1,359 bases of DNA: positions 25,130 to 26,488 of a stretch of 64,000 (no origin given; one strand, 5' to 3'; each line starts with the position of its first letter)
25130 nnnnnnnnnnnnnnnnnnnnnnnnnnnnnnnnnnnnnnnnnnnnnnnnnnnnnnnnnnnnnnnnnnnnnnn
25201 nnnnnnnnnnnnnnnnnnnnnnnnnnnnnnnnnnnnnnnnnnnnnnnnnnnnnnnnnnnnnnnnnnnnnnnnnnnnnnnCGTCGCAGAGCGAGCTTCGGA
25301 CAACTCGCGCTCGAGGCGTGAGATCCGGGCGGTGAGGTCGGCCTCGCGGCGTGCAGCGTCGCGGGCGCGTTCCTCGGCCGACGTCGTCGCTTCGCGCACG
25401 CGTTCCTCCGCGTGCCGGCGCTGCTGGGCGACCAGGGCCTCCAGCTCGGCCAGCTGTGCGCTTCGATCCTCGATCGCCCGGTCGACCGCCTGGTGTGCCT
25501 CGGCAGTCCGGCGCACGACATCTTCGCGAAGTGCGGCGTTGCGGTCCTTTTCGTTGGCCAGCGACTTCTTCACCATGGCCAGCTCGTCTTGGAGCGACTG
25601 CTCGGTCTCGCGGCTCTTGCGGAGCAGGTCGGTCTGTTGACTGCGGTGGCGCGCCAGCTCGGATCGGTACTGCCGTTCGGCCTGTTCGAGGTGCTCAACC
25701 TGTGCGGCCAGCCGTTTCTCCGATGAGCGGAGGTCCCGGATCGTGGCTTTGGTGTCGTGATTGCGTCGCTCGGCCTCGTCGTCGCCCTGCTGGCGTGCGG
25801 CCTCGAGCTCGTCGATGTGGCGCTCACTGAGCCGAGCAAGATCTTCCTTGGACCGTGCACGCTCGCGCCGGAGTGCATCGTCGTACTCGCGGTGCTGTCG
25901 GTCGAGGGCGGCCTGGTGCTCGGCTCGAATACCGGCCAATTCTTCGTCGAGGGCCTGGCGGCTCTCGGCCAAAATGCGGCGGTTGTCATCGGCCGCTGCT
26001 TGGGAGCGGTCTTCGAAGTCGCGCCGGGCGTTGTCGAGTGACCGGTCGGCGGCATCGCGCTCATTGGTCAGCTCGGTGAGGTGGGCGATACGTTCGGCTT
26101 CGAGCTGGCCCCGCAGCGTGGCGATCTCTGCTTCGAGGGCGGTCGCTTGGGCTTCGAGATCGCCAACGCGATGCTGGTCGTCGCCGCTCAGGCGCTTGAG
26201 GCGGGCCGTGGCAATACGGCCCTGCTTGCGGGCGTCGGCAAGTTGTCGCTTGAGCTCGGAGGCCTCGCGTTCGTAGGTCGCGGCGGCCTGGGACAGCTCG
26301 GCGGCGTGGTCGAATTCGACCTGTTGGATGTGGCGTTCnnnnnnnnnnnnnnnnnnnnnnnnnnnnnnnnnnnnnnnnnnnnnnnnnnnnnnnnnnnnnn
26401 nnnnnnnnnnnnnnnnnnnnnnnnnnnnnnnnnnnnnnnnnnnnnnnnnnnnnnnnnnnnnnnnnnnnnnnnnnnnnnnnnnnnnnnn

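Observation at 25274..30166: Tandem paralogous pair: Wzz/PCP-like two-TM module fused to an acidic repeat linker and a ~400-aa cytoplasmic coiled coil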

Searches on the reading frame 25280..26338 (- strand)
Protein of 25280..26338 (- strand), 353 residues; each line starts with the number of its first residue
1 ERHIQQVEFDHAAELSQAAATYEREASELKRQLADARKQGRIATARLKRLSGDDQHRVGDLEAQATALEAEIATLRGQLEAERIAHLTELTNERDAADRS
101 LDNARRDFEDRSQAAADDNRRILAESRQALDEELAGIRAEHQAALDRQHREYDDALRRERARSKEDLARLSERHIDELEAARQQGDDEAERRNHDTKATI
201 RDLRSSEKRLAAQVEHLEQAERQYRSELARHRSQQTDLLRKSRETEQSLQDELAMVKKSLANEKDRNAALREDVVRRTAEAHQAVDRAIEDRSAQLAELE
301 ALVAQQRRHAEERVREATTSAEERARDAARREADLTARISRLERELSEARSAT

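Call 57: search_solved_structures(query=A5, max_evalue=1)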
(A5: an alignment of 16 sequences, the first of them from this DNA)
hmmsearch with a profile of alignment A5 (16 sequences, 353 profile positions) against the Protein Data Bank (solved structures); distinct sequences matched with E-value up to 1: 21.
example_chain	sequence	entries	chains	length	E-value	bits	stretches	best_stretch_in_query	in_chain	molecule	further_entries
3o0z_A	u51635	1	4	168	0.01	18.3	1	46-81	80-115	Rho-associated protein kinase 1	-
6clz_B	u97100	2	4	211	0.014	17.9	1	126-226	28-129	Apolipoprotein A-I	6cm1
2msc_A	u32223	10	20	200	0.019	17.4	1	125-208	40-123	Apolipoprotein A-I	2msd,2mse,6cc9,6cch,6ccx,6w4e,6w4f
6pts_A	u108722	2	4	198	0.021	17.3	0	125-208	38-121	Apolipoprotein A-I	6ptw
4xa1_A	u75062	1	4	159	0.027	16.9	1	170-254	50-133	Gp7-MYH7(1173-1238)-EB1 chimera protein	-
8eqs_C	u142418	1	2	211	0.03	16.8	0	125-212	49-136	Apolipoprotein A-I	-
4v6m_A0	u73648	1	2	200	0.03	16.8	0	125-212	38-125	Apolipoprotein A-I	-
7kjr_C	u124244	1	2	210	0.03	16.7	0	125-212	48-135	Apolipoprotein A-I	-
1av1_A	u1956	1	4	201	0.033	16.6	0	125-207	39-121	APOLIPOPROTEIN A-I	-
2ld3_A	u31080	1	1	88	0.041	16.3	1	189-265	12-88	Myosin VI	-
3k2s_A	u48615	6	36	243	0.06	15.8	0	109-205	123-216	Apolipoprotein A-I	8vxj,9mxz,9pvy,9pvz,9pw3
6pfp_A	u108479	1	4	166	0.061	15.8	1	155-251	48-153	Myosin-7 fused to GP7 and EB1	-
6gao_A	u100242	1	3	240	0.14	14.5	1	14-72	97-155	Outer capsid protein sigma-1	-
2lem_A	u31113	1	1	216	0.21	14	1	126-231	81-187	Apolipoprotein A-I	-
9cuy_c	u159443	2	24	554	0.28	13.6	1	178-260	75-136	Short tail fiber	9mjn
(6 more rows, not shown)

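Call 58: search_protein_families(library=pfam, alignment_id=A5, max_evalue=0.1)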
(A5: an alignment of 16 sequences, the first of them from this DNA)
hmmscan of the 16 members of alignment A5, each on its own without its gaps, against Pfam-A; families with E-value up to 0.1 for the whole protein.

A. member 1, seq(353 aa): 2 families
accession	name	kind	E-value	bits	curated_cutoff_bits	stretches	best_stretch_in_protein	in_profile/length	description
PF04508.17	Pox_A_type_inc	-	2.2e-05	24.6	21.4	0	338-351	9-22/23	Viral A-type inclusion protein repeat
PF21109.2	Stonustoxin_helical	-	0.033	14.7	27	0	210-266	28-84/96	Stonustoxin helical domain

B. families by the number of members that match (of 16 scanned): 17 families
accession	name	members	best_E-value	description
PF05377.16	FlaC_arch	3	0.0027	Flagella accessory protein C (FlaC)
PF14282.11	FlxA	2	0.00015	FlxA-like protein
PF05791.16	Bacillus_HBL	2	0.0048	Bacillus haemolytic enterotoxin (HBL)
PF04508.17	Pox_A_type_inc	1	2.2e-05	Viral A-type inclusion protein repeat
PF25481.1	Nucleoprot-TPR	1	0.0009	Nucleoprotein TPR-like domain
PF20711.2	DUF6825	1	0.0013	Family of unknown function (DUF6825)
PF16326.10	ABC_tran_CTD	1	0.0019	ABC transporter C-terminal domain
PF23460.1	ZMYND8_CC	1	0.0022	ZMYND8 protein coiled-coil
PF11727.13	ISG65-75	1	0.0029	Invariant surface glycoprotein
PF00038.26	Filament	1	0.0036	Intermediate filament protein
PF16331.10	TolA_bind_tri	1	0.004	TolA binding protein trimerisation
PF11488.14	Lge1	1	0.0057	Transcriptional regulatory protein LGE1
PF18035.6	Bap31_Bap29_C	1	0.014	Bap31/Bap29 cytoplasmic coiled-coil domain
PF06825.17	HSBP1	1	0.02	Heat shock factor binding protein 1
PF11656.13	DUF3811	1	0.027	YjbD family (DUF3811)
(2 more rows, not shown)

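Call 71: find_related_loci(query=A5, collection=metagenome_contigs, flank=8000)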
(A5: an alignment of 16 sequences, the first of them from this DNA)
Query A5 (353 aa) in metagenome_contigs; peptide patterns used: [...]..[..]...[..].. (x = any residue, [..] = any of these).
317 stretches matched a pattern; 5 encode a relative of the query (tblastn E <= 1e-3); 5 distinct loci.
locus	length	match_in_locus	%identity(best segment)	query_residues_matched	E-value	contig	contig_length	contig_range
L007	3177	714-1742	55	11-353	1e-84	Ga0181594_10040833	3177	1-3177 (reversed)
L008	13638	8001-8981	45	20-346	3e-64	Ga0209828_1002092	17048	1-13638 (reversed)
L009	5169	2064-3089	48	9-350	8e-61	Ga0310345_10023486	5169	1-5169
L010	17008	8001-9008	44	11-346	2e-55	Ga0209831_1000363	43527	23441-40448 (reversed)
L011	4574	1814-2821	44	11-346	3e-55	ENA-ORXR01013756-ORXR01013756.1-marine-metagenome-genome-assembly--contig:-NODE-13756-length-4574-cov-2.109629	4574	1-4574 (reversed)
